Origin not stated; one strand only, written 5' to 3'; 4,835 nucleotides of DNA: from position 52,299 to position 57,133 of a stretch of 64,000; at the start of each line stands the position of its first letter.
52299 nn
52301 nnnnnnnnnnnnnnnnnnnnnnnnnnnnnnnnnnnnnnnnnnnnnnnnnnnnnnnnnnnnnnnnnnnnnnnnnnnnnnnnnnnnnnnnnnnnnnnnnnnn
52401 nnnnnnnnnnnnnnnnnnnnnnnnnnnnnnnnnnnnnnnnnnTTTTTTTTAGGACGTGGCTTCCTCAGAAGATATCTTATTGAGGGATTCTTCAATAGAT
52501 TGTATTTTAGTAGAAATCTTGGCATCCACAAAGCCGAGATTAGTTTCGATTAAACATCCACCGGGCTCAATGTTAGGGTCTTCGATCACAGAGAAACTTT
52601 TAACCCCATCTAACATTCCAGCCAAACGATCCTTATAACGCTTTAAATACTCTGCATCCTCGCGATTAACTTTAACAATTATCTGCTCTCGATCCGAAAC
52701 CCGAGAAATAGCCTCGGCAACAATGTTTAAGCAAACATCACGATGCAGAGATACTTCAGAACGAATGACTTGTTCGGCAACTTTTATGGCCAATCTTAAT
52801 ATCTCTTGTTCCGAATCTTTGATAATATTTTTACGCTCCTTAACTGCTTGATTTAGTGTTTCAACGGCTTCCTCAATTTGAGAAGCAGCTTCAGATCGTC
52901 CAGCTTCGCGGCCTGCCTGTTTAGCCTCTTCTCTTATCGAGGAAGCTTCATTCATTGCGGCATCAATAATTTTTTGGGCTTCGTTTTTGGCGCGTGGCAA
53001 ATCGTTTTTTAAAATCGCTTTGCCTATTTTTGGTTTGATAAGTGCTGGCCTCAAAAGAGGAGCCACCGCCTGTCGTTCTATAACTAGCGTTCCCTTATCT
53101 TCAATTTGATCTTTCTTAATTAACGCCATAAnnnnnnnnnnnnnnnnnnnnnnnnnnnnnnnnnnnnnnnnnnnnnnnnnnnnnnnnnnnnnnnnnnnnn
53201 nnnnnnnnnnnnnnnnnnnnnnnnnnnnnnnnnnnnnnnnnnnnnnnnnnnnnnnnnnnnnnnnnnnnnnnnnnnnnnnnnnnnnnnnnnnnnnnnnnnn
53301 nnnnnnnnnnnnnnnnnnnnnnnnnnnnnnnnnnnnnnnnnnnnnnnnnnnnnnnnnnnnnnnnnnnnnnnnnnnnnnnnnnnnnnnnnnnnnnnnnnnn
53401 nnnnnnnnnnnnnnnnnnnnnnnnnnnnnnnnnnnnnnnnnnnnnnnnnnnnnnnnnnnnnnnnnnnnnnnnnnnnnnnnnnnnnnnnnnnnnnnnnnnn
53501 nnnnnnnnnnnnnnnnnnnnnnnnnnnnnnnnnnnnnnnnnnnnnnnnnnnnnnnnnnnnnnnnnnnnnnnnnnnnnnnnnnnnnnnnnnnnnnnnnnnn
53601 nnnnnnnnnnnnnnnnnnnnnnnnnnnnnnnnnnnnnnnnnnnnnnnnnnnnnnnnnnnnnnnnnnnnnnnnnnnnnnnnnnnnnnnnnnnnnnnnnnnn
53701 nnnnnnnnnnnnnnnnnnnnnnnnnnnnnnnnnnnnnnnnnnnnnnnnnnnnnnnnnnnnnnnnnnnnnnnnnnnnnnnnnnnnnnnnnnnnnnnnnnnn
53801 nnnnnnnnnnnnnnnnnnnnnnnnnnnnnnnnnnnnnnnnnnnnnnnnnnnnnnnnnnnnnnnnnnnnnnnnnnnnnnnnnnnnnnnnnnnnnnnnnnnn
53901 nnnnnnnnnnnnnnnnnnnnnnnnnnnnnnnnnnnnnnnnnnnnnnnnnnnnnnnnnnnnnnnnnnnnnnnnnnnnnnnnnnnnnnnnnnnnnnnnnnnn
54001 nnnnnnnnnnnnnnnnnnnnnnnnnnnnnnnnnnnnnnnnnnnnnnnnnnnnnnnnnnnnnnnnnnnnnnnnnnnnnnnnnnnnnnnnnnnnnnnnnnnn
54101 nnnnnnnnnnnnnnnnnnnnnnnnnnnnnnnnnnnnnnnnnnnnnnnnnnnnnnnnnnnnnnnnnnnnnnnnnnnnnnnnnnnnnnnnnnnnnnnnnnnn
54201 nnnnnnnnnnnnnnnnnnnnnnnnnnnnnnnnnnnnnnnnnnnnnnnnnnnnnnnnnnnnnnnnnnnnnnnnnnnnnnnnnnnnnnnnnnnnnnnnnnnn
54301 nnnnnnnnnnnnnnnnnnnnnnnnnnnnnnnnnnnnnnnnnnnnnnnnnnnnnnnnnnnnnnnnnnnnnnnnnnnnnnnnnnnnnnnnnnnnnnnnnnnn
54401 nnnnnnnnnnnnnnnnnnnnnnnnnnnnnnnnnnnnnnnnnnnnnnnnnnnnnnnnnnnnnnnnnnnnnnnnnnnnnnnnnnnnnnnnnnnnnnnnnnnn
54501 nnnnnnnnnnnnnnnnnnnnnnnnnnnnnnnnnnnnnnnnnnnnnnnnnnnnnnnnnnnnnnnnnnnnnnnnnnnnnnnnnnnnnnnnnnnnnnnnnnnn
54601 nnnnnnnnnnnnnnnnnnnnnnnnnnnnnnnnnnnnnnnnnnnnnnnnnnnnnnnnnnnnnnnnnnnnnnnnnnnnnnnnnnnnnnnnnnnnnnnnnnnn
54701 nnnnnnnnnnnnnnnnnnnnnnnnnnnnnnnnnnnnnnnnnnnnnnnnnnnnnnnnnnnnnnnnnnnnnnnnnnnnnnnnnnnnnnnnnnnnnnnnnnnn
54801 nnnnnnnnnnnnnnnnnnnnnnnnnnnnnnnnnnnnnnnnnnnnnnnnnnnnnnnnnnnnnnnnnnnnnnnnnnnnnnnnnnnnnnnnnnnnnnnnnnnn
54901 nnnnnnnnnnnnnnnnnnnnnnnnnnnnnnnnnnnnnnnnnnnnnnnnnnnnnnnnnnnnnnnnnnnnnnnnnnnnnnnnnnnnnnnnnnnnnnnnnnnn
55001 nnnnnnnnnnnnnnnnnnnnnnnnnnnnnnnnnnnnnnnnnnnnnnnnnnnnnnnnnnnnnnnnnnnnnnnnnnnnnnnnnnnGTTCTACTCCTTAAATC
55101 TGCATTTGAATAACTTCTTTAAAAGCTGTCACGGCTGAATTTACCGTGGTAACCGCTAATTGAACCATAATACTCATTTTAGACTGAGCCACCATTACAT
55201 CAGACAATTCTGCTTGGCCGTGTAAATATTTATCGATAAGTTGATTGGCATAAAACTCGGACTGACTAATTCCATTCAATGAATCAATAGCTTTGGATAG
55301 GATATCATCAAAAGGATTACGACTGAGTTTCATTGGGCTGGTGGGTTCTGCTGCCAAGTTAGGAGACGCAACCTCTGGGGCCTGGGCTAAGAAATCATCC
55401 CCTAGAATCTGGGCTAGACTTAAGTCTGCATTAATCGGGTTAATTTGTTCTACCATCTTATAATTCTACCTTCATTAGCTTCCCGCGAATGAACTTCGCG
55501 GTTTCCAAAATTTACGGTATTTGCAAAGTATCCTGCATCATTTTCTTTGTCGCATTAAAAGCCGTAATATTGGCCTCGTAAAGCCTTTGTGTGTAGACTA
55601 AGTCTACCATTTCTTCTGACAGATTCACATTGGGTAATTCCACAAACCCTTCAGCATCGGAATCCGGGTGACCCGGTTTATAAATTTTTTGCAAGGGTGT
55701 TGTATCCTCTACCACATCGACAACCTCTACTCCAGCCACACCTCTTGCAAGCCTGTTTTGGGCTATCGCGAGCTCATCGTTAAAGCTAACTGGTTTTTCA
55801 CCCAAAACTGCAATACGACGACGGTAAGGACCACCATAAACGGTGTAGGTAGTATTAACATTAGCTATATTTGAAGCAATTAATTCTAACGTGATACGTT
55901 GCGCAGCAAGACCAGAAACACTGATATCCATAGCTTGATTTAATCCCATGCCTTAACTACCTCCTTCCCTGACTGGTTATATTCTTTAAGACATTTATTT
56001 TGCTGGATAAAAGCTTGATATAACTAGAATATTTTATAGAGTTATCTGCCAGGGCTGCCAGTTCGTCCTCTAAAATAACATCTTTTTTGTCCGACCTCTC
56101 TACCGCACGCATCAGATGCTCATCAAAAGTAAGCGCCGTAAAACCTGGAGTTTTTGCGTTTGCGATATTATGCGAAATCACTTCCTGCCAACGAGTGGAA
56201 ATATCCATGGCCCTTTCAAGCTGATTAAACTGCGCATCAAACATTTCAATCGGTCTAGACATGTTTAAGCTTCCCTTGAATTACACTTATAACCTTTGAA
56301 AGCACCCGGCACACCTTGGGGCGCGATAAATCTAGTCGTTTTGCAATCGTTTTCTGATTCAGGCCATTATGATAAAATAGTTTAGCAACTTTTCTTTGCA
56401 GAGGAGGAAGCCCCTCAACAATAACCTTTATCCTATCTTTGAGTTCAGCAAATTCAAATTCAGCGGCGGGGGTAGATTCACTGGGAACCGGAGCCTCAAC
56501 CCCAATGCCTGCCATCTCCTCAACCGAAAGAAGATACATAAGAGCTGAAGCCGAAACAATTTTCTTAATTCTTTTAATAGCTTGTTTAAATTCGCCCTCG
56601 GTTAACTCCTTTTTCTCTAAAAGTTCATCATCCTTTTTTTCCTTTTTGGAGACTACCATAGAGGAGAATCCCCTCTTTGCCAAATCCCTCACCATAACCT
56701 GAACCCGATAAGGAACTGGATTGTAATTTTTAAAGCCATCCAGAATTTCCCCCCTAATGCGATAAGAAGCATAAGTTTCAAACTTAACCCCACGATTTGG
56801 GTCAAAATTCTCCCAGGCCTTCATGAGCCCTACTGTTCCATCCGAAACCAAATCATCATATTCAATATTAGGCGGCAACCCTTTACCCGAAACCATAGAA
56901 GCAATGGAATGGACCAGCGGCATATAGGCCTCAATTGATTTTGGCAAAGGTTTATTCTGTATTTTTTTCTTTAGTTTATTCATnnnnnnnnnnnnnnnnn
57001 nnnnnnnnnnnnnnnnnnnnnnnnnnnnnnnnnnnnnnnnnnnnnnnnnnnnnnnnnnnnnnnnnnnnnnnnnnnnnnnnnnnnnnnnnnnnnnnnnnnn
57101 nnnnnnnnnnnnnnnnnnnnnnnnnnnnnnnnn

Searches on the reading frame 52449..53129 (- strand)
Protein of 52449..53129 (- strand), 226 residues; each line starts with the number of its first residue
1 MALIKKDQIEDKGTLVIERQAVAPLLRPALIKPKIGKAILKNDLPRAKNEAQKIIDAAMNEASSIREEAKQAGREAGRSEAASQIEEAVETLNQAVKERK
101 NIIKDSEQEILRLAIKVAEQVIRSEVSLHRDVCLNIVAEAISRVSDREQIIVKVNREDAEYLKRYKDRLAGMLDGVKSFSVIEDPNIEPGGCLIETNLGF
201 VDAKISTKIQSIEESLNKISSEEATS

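Call 65: search_protein_families(library=pfam, proteins=[window:52449-53129:-])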
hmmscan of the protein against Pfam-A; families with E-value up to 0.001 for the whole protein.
window:52449-53129:- (226 aa): 2 families
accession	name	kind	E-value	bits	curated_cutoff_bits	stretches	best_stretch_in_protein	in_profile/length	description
PF02108.21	FliH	-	1.6e-22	80.3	24.1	1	81-211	3-127/128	Flagellar assembly protein FliH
PF08702.15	Fib_alpha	-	0.00059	20.5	29.9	0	189-224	17-52/143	Fibrinogen alpha/beta chain family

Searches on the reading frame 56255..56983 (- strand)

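Call 6: search_protein_families(library=pfam, proteins=[window:56255-56983:-])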
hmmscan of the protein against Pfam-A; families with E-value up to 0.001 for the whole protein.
window:56255-56983:- (242 aa): 3 families
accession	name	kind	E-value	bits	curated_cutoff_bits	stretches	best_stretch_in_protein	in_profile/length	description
PF04542.20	Sigma70_r2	-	1.1e-16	60.9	24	1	17-85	2-66/71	Sigma-70 region 2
PF04545.22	Sigma70_r4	-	6.5e-06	26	24.1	1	190-232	3-45/50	Sigma-70, region 4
PF08281.18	Sigma70_r4_2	-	0.00058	19.9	25.7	0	184-224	3-43/54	Sigma-70, region 4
